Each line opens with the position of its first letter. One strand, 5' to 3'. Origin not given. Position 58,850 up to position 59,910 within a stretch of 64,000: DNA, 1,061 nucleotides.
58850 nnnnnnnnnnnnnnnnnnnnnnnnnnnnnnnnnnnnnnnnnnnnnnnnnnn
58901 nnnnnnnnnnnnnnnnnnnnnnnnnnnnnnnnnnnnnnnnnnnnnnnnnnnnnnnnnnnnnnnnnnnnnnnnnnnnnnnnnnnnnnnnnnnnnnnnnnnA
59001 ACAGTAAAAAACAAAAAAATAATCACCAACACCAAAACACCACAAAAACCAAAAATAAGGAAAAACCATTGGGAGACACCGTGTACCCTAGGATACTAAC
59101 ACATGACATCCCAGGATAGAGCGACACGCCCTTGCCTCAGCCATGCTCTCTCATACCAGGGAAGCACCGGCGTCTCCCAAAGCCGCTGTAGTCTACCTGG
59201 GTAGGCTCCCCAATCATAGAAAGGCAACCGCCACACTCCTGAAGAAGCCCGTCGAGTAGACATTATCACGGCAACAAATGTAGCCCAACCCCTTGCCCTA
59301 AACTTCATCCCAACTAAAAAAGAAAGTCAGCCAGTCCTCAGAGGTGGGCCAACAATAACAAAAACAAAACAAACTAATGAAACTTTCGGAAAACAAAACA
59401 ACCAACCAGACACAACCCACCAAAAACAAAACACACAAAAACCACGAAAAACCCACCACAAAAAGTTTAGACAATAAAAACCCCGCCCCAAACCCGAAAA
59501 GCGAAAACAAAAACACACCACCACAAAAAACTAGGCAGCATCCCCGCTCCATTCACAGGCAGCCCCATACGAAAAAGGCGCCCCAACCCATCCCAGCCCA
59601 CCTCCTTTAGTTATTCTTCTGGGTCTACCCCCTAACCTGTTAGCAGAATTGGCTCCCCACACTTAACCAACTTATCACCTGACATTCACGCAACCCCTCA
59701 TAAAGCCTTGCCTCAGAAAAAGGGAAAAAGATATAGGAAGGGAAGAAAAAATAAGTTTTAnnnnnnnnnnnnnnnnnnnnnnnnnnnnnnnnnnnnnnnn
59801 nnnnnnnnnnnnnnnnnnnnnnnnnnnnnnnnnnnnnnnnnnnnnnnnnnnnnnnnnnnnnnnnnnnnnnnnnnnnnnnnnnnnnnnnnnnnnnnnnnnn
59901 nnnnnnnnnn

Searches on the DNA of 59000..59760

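Call 52: search_rna_families(source=window, start=59000, end=59760, threshold=evalue, max_evalue=1)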
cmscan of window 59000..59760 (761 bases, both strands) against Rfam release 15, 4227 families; matches with E-value up to 1: 0.
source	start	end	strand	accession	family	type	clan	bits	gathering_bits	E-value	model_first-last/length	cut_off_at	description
